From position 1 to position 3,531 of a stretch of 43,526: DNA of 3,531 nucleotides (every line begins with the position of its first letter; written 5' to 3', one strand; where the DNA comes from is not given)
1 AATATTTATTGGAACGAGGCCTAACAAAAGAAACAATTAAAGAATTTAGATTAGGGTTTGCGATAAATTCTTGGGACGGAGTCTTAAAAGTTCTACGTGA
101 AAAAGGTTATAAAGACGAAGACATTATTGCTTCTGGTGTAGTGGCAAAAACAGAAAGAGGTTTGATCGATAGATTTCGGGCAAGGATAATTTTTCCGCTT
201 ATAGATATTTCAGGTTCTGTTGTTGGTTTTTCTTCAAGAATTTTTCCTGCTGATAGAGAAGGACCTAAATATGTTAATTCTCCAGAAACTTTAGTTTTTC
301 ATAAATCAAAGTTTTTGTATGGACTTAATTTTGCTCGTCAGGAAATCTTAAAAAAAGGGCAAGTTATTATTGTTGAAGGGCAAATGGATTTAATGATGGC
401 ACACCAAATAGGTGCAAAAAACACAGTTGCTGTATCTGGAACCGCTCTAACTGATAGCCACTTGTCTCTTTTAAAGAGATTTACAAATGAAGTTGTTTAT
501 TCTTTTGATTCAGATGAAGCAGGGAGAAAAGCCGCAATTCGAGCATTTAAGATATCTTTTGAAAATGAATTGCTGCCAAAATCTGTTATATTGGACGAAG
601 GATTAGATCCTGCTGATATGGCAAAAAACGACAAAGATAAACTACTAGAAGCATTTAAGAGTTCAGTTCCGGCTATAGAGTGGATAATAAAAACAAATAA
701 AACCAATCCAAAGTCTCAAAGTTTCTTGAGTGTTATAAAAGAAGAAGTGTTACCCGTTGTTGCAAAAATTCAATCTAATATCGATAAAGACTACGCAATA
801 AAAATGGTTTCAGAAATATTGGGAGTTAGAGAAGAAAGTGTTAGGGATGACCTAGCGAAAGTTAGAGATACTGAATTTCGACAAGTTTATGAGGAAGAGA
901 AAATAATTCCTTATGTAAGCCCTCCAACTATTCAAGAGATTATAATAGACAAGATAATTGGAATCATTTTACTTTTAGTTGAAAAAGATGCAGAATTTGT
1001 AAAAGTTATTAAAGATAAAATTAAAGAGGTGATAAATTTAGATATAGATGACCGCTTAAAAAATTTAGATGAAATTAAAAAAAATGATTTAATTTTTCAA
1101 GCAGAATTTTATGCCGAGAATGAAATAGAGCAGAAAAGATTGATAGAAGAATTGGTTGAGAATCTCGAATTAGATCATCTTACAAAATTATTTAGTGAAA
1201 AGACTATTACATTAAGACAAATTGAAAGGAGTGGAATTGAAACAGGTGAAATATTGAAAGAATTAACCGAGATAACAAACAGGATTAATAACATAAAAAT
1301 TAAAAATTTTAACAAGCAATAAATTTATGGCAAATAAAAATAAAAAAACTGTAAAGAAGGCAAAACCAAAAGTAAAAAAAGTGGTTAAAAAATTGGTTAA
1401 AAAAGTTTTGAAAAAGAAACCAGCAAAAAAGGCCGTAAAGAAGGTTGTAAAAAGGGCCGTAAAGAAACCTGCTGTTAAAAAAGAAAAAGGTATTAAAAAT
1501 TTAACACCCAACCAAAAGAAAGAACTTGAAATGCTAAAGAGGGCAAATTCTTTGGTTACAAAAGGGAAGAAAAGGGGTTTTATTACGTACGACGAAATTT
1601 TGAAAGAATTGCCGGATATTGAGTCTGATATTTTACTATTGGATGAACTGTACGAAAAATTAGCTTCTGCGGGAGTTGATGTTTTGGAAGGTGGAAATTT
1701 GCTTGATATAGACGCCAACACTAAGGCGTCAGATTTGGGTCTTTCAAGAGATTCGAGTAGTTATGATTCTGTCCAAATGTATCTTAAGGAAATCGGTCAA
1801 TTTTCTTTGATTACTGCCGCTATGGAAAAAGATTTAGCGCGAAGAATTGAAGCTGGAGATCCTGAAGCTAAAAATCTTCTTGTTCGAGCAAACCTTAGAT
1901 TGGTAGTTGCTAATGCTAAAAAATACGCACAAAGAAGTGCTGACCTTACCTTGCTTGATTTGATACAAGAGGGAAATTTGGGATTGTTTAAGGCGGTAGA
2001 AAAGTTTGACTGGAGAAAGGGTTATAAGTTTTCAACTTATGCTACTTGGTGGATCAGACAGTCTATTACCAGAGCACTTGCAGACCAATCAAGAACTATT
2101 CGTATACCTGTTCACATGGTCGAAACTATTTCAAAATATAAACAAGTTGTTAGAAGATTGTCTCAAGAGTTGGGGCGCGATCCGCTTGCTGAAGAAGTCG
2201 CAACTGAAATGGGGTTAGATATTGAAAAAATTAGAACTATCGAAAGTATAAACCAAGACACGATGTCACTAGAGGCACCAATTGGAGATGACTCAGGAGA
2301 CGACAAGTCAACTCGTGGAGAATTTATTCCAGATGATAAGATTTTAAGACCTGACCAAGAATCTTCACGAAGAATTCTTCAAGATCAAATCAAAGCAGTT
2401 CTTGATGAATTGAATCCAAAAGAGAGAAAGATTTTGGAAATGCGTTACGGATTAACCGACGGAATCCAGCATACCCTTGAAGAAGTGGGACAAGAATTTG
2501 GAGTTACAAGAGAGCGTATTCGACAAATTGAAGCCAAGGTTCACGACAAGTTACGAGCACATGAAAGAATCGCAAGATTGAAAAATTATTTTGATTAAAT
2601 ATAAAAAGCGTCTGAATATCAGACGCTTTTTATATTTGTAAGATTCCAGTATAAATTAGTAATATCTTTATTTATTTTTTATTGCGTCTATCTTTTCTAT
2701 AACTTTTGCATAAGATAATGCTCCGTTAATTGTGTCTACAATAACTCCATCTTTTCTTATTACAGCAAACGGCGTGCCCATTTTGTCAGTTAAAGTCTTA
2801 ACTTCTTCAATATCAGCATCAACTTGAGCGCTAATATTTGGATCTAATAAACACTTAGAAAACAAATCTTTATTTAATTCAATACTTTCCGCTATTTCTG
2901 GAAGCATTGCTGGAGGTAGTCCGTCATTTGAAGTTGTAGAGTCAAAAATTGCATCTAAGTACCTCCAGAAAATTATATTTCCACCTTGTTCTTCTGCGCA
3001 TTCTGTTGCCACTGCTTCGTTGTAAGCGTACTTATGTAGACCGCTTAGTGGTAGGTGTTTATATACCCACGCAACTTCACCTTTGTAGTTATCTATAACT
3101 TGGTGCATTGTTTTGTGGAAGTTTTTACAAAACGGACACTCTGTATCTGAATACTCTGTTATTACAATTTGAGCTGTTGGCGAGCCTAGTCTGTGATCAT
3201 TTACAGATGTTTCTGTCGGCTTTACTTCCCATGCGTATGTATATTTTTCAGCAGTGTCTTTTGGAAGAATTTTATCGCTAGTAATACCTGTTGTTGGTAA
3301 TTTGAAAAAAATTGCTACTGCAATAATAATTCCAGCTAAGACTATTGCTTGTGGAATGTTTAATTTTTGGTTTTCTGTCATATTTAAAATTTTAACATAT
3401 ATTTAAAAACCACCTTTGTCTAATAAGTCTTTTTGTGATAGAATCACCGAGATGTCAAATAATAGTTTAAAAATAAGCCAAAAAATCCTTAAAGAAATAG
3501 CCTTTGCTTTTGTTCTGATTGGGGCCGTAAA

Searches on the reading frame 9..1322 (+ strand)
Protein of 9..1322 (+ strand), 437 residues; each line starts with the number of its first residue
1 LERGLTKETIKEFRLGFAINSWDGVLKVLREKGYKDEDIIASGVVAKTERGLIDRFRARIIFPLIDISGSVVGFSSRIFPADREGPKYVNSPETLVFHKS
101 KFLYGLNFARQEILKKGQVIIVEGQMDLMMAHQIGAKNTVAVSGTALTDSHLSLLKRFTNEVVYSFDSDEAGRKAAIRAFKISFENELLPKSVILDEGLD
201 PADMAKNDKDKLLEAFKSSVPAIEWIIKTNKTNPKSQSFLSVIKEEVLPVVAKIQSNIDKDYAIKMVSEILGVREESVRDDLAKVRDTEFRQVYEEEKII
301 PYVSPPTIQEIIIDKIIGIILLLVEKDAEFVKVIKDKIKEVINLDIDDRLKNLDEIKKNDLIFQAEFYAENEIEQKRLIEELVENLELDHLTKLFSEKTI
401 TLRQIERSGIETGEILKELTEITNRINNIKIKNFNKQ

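Call 25: search_protein_families(library=pfam, proteins=[window:9-1322:+])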
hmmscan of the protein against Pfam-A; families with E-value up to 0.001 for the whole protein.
window:9-1322:+ (437 aa): 4 families
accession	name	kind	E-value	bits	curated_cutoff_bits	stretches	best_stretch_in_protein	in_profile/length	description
PF08275.17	DNAG_N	-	4.8e-34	117.6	26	1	2-109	20-127/128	DNA primase catalytic core, N-terminal domain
PF13155.12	Toprim_2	-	1.2e-17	64.5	22.1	1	120-203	1-86/88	Toprim-like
PF13662.12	Toprim_4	-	1.9e-16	60.5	25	1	117-182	1-73/85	Toprim domain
PF01751.28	Toprim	-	1.5e-11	44.7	23.1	1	118-182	1-79/96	Toprim domain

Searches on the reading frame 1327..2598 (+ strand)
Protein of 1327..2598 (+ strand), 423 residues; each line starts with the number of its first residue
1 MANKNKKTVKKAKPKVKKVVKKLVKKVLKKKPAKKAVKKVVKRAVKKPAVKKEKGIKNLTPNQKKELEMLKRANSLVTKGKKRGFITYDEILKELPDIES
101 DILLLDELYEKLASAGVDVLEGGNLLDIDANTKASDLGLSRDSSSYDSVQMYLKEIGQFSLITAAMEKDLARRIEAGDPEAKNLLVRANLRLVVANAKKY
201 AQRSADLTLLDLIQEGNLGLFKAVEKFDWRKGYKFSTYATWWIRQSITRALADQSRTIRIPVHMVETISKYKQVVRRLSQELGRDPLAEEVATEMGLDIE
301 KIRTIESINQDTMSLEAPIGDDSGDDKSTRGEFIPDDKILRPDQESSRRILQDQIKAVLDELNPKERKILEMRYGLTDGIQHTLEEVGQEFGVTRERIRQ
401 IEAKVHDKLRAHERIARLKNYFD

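Call 25: search_protein_families(library=pfam, proteins=[window:1327-2598:+])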
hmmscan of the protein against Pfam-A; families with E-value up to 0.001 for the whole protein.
window:1327-2598:+ (423 aa): 5 families
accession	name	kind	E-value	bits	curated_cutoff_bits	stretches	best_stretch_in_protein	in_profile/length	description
PF04542.20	Sigma70_r2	-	6.3e-20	71.2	24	1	185-257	1-71/71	Sigma-70 region 2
PF04539.22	Sigma70_r3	-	7.9e-18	64.8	25.3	1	266-344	1-76/78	Sigma-70 region 3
PF04545.22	Sigma70_r4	-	8.8e-17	60.8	24.1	1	358-411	1-50/50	Sigma-70, region 4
PF00140.25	Sigma70_r1_2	-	7.6e-13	48.6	22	1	147-179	1-33/34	Sigma-70 factor, region 1.2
PF03979.19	Sigma70_r1_1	-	3.3e-12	46.6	22.5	1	74-124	8-58/81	Sigma-70 factor, region 1.1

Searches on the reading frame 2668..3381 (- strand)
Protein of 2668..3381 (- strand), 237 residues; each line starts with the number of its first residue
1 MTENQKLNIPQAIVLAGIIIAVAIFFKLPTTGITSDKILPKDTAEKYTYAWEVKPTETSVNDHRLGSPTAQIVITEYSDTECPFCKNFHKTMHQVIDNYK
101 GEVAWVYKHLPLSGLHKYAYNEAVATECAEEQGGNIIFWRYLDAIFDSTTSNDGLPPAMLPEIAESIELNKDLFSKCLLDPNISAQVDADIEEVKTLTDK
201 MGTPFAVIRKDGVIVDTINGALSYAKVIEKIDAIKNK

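Call 25: search_protein_families(library=pfam, proteins=[window:2668-3381:-])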
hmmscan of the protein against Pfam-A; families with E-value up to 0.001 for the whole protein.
window:2668-3381:- (237 aa): 3 families
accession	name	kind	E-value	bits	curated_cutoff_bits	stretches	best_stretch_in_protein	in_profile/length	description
PF13462.12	Thioredoxin_4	-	1.2e-16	61.8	23.2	1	59-208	2-145/165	Thioredoxin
PF01323.26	DSBA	-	2.4e-08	34.4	25.6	1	74-124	2-50/191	DSBA-like thioredoxin domain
PF13098.12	Thioredoxin_2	-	9.7e-05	23.1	27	1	71-225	6-98/104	Thioredoxin-like domain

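Call 41: find_encoding_contigs(protein=window:2668-3381:-, flank=10000, max_places=10)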
Protein window:2668-3381:- (237 aa): 4 contigs read that carry it; 4 places shown.
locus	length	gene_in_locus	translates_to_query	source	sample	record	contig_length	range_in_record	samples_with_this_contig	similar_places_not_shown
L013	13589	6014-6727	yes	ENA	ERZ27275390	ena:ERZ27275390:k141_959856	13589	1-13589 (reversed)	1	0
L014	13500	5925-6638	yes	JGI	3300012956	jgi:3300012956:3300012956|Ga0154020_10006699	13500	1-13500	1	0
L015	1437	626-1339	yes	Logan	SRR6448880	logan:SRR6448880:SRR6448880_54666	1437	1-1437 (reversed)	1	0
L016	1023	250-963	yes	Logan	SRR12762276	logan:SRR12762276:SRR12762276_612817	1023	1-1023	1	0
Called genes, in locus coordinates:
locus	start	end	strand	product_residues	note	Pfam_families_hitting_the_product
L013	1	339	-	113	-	?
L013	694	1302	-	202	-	-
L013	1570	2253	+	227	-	PF00318:Ribosomal_S2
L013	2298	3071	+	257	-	PF00889:EF_TS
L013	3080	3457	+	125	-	-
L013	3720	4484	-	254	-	-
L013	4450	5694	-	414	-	PF13506:Glyco_transf_21, PF00535:Glycos_transf_2, PF10111:Glyco_tranf_2_2, PF13641:Glyco_tranf_2_3, PF13704:Glyco_tranf_2_4 (faint), PF01644:Chitin_synth_1 (faint), PF03142:Chitin_synth_2 (weak), PF13632:Glyco_trans_2_3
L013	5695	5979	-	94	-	PF04070:DUF378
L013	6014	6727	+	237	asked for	PF13462:Thioredoxin_4, PF01323:DSBA (weak)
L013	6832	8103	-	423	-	PF03979:Sigma70_r1_1, PF00140:Sigma70_r1_2, PF04542:Sigma70_r2, PF04539:Sigma70_r3, PF04545:Sigma70_r4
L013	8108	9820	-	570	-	PF01807:Zn_ribbon_DnaG, PF08275:DNAG_N, PF13662:Toprim_4, PF01751:Toprim, PF13155:Toprim_2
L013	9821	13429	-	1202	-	PF04997:RNA_pol_Rpb1_1, PF00623:RNA_pol_Rpb1_2, PF04983:RNA_pol_Rpb1_3, PF04998:RNA_pol_Rpb1_5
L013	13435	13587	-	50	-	?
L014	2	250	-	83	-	?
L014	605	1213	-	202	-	-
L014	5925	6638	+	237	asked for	PF13462:Thioredoxin_4, PF01323:DSBA (weak)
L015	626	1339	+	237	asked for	PF13462:Thioredoxin_4, PF01323:DSBA (weak)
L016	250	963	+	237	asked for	PF13462:Thioredoxin_4, PF01323:DSBA (weak)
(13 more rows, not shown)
